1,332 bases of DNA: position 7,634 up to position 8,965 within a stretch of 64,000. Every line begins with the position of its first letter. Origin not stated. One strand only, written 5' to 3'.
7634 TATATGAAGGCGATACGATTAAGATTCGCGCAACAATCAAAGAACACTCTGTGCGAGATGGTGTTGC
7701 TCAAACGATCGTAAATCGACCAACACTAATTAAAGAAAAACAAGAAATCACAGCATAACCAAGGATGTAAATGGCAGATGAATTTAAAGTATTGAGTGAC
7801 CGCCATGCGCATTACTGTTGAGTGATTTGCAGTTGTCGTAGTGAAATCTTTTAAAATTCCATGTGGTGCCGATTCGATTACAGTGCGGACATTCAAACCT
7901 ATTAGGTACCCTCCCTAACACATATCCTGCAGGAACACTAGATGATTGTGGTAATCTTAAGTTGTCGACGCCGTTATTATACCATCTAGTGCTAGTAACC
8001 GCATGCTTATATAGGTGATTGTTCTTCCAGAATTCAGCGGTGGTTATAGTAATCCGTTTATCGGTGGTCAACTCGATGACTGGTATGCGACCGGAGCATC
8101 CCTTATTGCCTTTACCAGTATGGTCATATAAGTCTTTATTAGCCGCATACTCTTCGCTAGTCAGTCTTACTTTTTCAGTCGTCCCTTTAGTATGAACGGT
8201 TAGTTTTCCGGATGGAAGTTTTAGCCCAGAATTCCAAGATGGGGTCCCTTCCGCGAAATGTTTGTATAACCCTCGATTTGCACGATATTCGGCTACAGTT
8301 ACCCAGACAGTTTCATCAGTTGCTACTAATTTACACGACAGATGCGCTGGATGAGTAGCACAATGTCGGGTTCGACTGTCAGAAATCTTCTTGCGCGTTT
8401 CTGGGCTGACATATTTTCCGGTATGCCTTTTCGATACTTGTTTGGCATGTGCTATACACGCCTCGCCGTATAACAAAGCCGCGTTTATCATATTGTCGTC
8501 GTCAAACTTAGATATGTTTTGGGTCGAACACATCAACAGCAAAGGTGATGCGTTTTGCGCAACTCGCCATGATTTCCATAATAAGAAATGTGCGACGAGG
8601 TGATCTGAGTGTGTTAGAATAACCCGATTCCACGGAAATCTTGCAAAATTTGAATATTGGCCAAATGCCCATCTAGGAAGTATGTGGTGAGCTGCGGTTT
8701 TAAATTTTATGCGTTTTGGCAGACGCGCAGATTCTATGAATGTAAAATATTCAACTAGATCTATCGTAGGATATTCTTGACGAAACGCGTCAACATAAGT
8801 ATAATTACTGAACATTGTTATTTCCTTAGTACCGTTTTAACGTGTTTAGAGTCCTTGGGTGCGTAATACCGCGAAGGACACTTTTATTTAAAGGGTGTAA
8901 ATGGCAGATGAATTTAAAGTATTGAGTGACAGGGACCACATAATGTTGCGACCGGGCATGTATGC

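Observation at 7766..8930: HNH homing-endonuclease gene inserted at the topoisomerase II start with a 35-bp duplication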

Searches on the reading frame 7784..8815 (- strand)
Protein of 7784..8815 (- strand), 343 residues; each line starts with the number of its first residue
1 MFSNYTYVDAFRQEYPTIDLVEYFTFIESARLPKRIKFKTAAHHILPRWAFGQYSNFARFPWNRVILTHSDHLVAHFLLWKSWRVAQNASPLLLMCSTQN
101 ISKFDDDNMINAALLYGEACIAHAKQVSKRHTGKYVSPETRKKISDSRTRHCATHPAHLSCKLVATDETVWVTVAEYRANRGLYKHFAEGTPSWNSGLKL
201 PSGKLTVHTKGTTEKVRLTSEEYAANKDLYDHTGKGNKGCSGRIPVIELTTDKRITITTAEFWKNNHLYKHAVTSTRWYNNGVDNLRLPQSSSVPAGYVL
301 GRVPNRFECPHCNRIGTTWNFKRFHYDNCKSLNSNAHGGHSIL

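Call 4: search_protein_families(library=pfam, proteins=[window:7784-8815:-], max_evalue=0.1)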
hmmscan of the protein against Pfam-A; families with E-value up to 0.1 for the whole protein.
window:7784-8815:- (343 aa): 1 family
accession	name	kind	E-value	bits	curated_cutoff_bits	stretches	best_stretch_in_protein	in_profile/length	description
PF12760.12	Zn_ribbon_IS1595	-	0.061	13.7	25.4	0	304-330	16-41/46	Transposase zinc-ribbon domain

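Call 5: search_protein_families(library=phrogs, proteins=[window:7784-8815:-], max_evalue=0.001)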
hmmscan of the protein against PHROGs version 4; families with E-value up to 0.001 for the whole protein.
window:7784-8815:- (343 aa): 3 families
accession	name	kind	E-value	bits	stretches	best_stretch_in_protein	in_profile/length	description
phrog_655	-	DNA, RNA and nucleotide metabolism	2.4e-25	91.2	1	22-334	32-236/343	homing endonuclease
phrog_12434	-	DNA, RNA and nucleotide metabolism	1.9e-07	31.9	1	40-129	38-124/292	HNH endonuclease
phrog_314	-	DNA, RNA and nucleotide metabolism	0.00011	22.3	1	125-332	281-393/574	homing endonuclease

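Call 8: search_dna_similar(collection=phages, query=window:7784-8815:-, mode=protein, max_rows=30)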
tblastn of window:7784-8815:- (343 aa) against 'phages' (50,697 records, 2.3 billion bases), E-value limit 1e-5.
Records with a match: 32; places in all: 32; records where one place covers at least 80% of the query: 0.
Best place of each record, by identity: <60% 32.
By first word of the organism name: Escherichia 13; Yersinia 7; Klebsiella 3; Citrobacter 2; Enterobacteria 2; Salmonella 2; Vibrio 1; Tequatrovirus 1; Shigella 1.
By host as written in the record: Escherichia coli B 5; Yersinia pseudotuberculosis 5; Escherichia coli 4; - 3; Citrobacter rodentium DBS100 2; Escherichia coli O103:H2 90-3128 2; Klebsiella pneumoniae 2; Salmonella enterica subsp. enterica serovar Paratyphi A 2; and 6 more.
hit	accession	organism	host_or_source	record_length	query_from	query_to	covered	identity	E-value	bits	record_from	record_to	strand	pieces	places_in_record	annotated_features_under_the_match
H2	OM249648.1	Vibrio phage phiKT1024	Vibrio sp.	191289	2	79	23%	42.9%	5e-10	67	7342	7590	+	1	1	putative homing endonuclease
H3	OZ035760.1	Tequatrovirus NIC06P2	-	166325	7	79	21%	43.2%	2e-10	68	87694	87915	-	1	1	record has no annotation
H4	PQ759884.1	Escherichia phage Pu-Krd-SF4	Escherichia coli B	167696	7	79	21%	43.2%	2e-10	68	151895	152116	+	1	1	homing endonuclease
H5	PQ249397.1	Escherichia phage Pu-Krd-SF3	Escherichia coli B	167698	7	79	21%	43.2%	2e-10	68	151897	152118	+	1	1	homing endonuclease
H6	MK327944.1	Escherichia phage vB_EcoM_G2540-3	Escherichia coli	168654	7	79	21%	43.2%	2e-10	68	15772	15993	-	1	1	hypothetical protein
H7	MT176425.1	Citrobacter phage PhiZZ23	Citrobacter rodentium DBS100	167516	7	79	21%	43.2%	3e-10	67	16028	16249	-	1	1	hypothetical protein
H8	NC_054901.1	Citrobacter phage PhiZZ23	Citrobacter rodentium DBS100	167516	7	79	21%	43.2%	3e-10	67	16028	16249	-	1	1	HNH endonuclease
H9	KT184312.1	Enterobacteria phage Kha5h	Escherichia coli O103:H2 90-3128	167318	7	79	21%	43.2%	3e-10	67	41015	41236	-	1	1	none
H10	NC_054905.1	Enterobacteria phage Kha5h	Escherichia coli O103:H2 90-3128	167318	7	79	21%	43.2%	3e-10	67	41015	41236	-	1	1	none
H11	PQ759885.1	Escherichia phage Pu-Krd-SF5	Escherichia coli B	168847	7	79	21%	43.2%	3e-10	67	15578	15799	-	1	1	homing endonuclease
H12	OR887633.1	Shigella phage vb_GEC_SH_GT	Shigella flexneri 428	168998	7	79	21%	43.2%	3e-10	67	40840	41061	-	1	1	HNH endonuclease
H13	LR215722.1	Yersinia phage fPS-2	-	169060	7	79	21%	43.2%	3e-10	67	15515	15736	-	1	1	g028c: hypothetical protein | g028c: terminator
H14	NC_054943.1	Yersinia phage fPS-2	-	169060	7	79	21%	43.2%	3e-10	67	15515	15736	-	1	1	g028c: HNH endonuclease | g028c: terminator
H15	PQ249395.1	Escherichia phage Pu-Krd-SF1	Escherichia coli B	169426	7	79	21%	43.2%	3e-10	67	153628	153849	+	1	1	homing endonuclease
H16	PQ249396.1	Escherichia phage Pu-Krd-SF2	Escherichia coli B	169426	7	79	21%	43.2%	3e-10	67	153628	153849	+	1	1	homing endonuclease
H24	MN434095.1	Klebsiella phage JIPh_Kp122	Klebsiella pneumoniae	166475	7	79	21%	43.2%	4e-10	67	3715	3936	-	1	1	hypothetical protein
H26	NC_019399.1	Escherichia phage vB_EcoM_ACG-C40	Escherichia coli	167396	7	79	21%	43.2%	4e-10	67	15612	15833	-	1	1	HNH endonuclease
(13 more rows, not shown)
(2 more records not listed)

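Call 13: find_encoding_contigs(protein=window:7784-8815:-, flank=6000, max_places=10)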
Protein window:7784-8815:- (343 aa): 5 contigs read that carry it; 2 places shown.
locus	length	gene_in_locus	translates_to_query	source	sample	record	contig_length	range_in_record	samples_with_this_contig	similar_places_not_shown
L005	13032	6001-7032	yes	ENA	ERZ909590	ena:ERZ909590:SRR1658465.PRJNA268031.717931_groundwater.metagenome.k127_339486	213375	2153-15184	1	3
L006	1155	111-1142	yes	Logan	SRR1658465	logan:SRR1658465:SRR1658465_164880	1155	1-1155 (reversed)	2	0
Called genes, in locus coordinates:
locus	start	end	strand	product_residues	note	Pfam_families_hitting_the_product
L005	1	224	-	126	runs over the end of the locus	PF25682:Phage_VG64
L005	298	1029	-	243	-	-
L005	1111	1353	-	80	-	-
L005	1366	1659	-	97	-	-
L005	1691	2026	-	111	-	-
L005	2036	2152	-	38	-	-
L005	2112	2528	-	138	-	-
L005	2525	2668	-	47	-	-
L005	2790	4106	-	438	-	PF00521:DNA_topoisoIV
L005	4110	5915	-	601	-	PF02518:HATPase_c, PF00204:DNA_gyraseB, PF16898:TOPRIM_C (weak)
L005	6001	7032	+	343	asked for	-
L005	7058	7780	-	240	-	-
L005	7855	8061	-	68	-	-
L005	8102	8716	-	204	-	-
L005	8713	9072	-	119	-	PF11351:GTA_holin_3TM (weak)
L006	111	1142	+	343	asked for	-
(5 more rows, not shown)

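Call 15: get_annotated_region(hit=H2, flank=5000)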
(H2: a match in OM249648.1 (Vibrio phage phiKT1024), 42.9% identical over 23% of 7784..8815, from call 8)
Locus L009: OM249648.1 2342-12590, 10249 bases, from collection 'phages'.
description: Vibrio phage phiKT1024, complete genome.
organism: Vibrio phage phiKT1024 (NCBI taxid 2914035)
taxonomy: Viruses; Duplodnaviria; Heunggongvirae; Uroviricota; Caudoviricetes
host: Vibrio sp.; source: -; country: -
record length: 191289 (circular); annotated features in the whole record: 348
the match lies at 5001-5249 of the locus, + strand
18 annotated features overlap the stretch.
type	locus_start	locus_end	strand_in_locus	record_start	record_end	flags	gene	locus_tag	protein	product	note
CDS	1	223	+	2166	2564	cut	-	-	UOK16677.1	putative GIY-YIG nuclease family protein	-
CDS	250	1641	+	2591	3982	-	-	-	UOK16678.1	phosphate starvation protein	-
CDS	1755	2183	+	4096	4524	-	-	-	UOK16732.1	hypothetical protein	-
CDS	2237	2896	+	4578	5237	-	-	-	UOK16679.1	serine protease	-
CDS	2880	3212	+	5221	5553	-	-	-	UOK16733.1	hypothetical protein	-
CDS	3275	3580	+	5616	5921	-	-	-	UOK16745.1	hypothetical protein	-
CDS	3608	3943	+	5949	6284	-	-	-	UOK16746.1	hypothetical protein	-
CDS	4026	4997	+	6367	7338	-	-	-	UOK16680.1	putative MreB-like ATPase protein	-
CDS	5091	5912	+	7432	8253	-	-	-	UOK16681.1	putative homing endonuclease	-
CDS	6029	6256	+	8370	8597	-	-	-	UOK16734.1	hypothetical protein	-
CDS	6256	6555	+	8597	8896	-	-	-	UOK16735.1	hypothetical protein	-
CDS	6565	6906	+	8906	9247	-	-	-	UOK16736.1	hypothetical protein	-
CDS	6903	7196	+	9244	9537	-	-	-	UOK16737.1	hypothetical protein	-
CDS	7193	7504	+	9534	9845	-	-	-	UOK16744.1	hypothetical protein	-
CDS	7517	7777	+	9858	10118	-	-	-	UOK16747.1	hypothetical protein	-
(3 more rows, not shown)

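Call 16: get_annotated_region(hit=H24, flank=4000)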
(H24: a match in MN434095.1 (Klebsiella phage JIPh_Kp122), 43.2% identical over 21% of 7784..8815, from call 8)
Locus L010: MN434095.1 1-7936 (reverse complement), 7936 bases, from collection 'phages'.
description: Klebsiella pneumoniae phage JIPh_Kp122, complete genome.
organism: Klebsiella phage JIPh_Kp122 (NCBI taxid 2653644)
taxonomy: Viruses; Duplodnaviria; Heunggongvirae; Uroviricota; Caudoviricetes; Straboviridae; Tevenvirinae; Jiaodavirus; Jiaodavirus jd18
host: Klebsiella pneumoniae; source: wastewater; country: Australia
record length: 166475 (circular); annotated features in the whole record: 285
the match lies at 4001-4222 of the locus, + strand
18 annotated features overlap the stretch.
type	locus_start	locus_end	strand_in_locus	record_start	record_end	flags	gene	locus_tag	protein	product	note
CDS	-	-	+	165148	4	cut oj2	-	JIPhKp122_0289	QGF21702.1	DNA helicase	-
CDS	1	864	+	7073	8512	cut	-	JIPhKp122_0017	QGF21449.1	DNA primase/helicase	-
CDS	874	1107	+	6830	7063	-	-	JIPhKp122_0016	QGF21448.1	hypothetical protein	-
CDS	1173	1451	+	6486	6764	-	-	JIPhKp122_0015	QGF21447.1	hypothetical protein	-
CDS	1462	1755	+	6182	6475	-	-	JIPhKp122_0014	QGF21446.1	spackle periplasmic protein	Sp spackle periplasmic protein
CDS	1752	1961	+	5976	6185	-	-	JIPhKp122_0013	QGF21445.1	hypothetical protein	-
CDS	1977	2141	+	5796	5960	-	-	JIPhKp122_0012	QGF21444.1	hypothetical protein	-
CDS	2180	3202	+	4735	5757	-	-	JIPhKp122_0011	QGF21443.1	DNA primase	-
CDS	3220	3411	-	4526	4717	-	-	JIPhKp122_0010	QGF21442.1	hypothetical protein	-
CDS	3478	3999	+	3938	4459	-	-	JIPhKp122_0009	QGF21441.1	dCTPase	-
CDS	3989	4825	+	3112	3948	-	-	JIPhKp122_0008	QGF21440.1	hypothetical protein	-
CDS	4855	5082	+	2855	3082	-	-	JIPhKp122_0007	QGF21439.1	capsid and scaffold protein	-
CDS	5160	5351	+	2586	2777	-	-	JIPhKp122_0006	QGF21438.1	hypothetical protein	-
CDS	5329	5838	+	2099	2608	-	-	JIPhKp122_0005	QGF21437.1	hypothetical protein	-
CDS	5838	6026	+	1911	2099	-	-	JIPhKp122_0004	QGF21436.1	molybdenum ABC transporter, periplasmic molybdenum-binding protein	Molybdenum ABC transporter, periplasmic molybdenum-binding protein ModA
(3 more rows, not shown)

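Call 17: get_annotated_region(hit=H26, flank=3000)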
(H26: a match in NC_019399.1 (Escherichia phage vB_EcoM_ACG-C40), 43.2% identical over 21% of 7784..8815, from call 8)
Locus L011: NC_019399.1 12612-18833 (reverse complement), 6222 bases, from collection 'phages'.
description: Enterobacteria phage vB_EcoM_ACG-C40, complete genome.
organism: Escherichia phage vB_EcoM_ACG-C40 (NCBI taxid 1141141)
taxonomy: Viruses; Duplodnaviria; Heunggongvirae; Uroviricota; Caudoviricetes; Straboviridae; Tevenvirinae; Tequatrovirus; Tequatrovirus c40
host: Escherichia coli; source: sewage; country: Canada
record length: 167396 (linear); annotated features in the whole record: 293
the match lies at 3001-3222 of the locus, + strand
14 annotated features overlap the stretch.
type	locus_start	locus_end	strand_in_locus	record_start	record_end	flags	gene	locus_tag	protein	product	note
CDS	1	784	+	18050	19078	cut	-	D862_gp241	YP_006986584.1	DNA primase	-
CDS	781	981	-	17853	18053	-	-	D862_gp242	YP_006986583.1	hypothetical protein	-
CDS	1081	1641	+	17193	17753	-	-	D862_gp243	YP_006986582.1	hypothetical protein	-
CDS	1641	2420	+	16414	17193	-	-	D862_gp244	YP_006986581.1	Dam family site-specific DNA-(adenine-N6)-methyltransferase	Dam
CDS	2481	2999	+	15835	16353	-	-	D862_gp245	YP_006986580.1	nucleoside triphosphate pyrophosphohydrolase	-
CDS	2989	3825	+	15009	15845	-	-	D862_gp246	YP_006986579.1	HNH endonuclease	similar to Enterobacteria phage T4 homing endonuclease SegA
CDS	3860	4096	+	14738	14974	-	-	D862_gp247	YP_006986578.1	virion structural protein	Soc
CDS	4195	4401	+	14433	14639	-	-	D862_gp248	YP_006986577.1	hypothetical protein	similar to Enterobacteria phage T4 hypothetical protein Mrh.2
CDS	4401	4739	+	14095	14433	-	-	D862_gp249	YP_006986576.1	hypothetical protein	similar to Enterobacteria phage T4 hypothetical protein Mrh.1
CDS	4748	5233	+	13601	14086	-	-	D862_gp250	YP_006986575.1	Mrh transcription modulator under heat shock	Mrh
CDS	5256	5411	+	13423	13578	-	-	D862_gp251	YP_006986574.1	decoy of host sigma32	Srh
CDS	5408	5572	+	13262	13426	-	-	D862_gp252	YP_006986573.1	hypothetical protein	similar to Enterobacteria phage T4 hypothetical protein ModA.4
CDS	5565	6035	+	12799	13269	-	-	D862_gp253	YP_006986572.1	Mrh transcription modulator under heat shock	similar to Enterobacteria phage T4 hypothetical protein ModA.3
CDS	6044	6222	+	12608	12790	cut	-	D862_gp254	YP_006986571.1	hypothetical protein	similar to Enterobacteria phage T4 hypothetical protein ModA.2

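Call 18: find_homologous_proteins(query=window:7784-8815:-, max_evalue=0.001)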
Query window:7784-8815:- (343 aa): 5 proteins with E <= 0.001 among 578 candidates.
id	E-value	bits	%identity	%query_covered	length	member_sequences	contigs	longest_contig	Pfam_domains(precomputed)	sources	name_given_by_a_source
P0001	7.7e-240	813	100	100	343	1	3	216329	-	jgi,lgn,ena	-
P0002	3.3e-100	354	47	96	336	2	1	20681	-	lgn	-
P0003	5.1e-93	330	47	97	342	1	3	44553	-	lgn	-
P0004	2.2e-73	265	41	94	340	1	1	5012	-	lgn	-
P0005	1.3e-53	200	36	91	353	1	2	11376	-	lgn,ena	-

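Call 19: search_solved_structures(query=window:7784-8815:-, max_evalue=10, show_alignments=2)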
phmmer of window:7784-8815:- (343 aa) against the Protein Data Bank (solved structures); distinct sequences matched with E-value up to 10: 0.

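Call 20: find_encoding_contigs(protein=P0002, flank=6000, max_places=4)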
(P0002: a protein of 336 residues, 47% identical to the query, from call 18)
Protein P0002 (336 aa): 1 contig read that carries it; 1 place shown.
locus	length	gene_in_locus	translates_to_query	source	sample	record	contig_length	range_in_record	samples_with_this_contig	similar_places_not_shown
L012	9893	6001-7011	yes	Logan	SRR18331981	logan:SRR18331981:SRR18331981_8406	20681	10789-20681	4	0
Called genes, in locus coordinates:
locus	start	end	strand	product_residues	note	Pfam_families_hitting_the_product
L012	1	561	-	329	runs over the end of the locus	-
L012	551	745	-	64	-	PF20788:YuA_Gp49 (weak)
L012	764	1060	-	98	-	PF05488:PAAR_motif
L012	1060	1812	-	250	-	-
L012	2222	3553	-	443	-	PF00521:DNA_topoisoIV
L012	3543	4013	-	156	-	-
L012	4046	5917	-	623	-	PF02518:HATPase_c, PF00204:DNA_gyraseB, PF16898:TOPRIM_C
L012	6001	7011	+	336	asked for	-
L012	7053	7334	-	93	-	-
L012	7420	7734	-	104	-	-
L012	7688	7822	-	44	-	-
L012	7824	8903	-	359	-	PF05673:DUF815 (weak), PF13191:AAA_16 (faint), PF14532:Sigma54_activ_2 (weak), PF20720:nSTAND3 (weak), PF00004:AAA, PF07724:AAA_2 (faint)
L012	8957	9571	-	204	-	PF00182:Glyco_hydro_19 (faint)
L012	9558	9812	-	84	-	-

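Call 21: find_encoding_contigs(protein=P0003, flank=6000, max_places=4)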
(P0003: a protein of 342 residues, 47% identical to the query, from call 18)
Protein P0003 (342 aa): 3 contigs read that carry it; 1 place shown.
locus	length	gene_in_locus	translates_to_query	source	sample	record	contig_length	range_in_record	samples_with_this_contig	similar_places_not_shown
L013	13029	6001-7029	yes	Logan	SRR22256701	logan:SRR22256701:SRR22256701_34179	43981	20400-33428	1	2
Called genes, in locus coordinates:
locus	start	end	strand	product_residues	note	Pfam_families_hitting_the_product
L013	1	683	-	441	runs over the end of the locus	PF03796:DnaB_C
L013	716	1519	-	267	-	-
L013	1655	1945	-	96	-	-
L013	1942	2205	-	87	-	-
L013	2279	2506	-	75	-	PF00462:Glutaredoxin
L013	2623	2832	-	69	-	-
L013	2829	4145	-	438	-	PF00521:DNA_topoisoIV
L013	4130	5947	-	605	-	PF02518:HATPase_c, PF00204:DNA_gyraseB, PF01751:Toprim (faint), PF16898:TOPRIM_C (weak)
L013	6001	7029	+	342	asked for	-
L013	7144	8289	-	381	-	PF09511:RNA_lig_T4_1, PF20819:T4_Rnl1_C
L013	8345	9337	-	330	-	-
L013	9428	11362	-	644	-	PF12738:PTCB-BRCT (faint), PF01653:DNA_ligase_aden, PF03120:OB_DNA_ligase, PF00533:BRCT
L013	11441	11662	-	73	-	-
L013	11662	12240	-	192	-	-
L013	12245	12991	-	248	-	-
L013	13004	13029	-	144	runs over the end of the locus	-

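Call 22: find_encoding_contigs(protein=P0004, flank=6000, max_places=4)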
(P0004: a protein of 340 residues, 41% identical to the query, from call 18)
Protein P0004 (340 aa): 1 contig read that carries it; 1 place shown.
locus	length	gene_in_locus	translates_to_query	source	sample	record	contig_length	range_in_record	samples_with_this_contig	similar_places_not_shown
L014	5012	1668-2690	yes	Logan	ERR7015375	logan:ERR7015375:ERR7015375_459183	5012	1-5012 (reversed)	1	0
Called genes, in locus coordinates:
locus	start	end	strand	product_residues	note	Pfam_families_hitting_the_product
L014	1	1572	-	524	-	?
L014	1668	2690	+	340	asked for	-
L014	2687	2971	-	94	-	-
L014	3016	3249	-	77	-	-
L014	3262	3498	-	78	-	-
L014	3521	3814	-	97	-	-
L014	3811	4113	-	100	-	-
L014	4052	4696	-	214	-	PF13302:Acetyltransf_3, PF00583:Acetyltransf_1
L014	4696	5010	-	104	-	?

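Call 23: find_encoding_contigs(protein=P0005, flank=6000, max_places=4)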
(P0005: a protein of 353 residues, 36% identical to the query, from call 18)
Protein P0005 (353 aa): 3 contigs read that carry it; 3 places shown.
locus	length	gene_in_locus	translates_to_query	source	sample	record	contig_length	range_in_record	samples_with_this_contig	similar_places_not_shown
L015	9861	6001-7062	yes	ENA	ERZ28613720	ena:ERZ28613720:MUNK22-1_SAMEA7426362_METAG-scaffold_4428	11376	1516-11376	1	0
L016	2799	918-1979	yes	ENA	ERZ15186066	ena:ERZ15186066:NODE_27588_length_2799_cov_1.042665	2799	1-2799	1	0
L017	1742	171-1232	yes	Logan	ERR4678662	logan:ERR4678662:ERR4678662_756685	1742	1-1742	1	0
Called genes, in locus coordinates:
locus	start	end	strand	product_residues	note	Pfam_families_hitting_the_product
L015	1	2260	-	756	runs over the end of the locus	PF13589:HATPase_c_3 (faint)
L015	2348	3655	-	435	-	PF00521:DNA_topoisoIV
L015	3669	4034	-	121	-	PF02481:DNA_processg_A (weak), PF10686:YAcAr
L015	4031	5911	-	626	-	PF02518:HATPase_c, PF00204:DNA_gyraseB, PF16898:TOPRIM_C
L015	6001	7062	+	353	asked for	-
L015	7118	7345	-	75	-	-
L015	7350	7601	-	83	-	-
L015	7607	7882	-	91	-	-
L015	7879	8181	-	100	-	-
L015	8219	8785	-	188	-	PF13302:Acetyltransf_3 (weak), PF00583:Acetyltransf_1 (weak)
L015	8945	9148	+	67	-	-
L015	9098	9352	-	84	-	-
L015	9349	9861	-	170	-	?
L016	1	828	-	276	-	?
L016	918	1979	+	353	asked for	-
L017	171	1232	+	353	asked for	-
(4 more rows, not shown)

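Call 36: find_related_loci(query=A1, collection=viral_contigs, flank=4000)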
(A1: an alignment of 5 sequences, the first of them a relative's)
Query A1 (343 aa) in viral_contigs; peptide patterns used: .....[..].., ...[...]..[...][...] (x = any residue, [..] = any of these).
22 stretches matched a pattern; 2 encode a relative of the query (tblastn E <= 1e-3); 2 distinct loci.
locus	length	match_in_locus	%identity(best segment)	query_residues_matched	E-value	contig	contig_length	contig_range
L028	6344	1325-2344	43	1-330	3e-87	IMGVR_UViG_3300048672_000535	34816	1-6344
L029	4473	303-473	37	40-101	1e-7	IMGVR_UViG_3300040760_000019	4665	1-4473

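Call 43: search_protein_families(library=pfam, alignment_id=A1, max_evalue=10)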
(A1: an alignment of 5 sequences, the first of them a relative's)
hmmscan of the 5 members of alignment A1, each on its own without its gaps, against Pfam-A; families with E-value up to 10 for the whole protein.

A. member 1, P0001 (343 aa): 1 family
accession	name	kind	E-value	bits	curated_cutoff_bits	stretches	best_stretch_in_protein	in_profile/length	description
PF12760.12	Zn_ribbon_IS1595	-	0.061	13.7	25.4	1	304-330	16-41/46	Transposase zinc-ribbon domain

B. families by the number of members that match (of 5 scanned): 5 families
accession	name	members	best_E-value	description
PF12760.12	Zn_ribbon_IS1595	1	0.061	Transposase zinc-ribbon domain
PF05182.18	Fip1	1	0.096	Fip1 motif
PF11485.14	STK_08120-like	1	0.15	STK_08120-like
PF18522.7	DUF5620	1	0.16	Domain of unknown function (DUF5620)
PF24463.1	DUF7577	1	0.41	Domain of unknown function (DUF7577)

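Call 46: predict_structure(alignment_id=A1)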
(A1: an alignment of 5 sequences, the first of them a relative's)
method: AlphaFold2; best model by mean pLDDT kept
length: 343 residues; sequences in the alignment: 5
mean_pLDDT: 52.2   pTM: 0.22
mean pLDDT of the five models: 52.2, 52.1, 50.7, 48.7, 48.1
residues with pLDDT >= 90: 0; 70-90: 64; 50-70: 85; < 50: 194
segments of 3 or more residues with pLDDT < 50: 1-11, 22-73, 77-109, 115-117, 119-154, 189-202, 233-242, 301-305, 317-324, 333-343
pLDDT, mean of each block of 10 residues (from residue 1): 40 47 44 37 36 39 39 48 39 39 46 49 41 40 43 60 75 81 65 35 59 69 67 39 67 75 79 59 63 69 52 54 51 38 29
secondary structure, 60 per line:
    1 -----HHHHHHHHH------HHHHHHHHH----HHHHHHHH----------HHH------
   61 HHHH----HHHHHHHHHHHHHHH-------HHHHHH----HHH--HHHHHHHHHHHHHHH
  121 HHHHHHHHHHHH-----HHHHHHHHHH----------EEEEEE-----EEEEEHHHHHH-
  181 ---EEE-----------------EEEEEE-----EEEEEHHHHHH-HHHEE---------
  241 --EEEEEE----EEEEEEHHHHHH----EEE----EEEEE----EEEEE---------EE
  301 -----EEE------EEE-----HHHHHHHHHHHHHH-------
elements in order: H6-14 H21-29 H34-41 H61-64 H69-83 H91-96 H106-132 H138-147 E158-163 E169-173 H174-179 E184-186 E204-209 E215-219 H220-225 E243-248 E253-258 H259-264 E269-271 E276-280 E285-289 E306-308 E315-317 H323-336
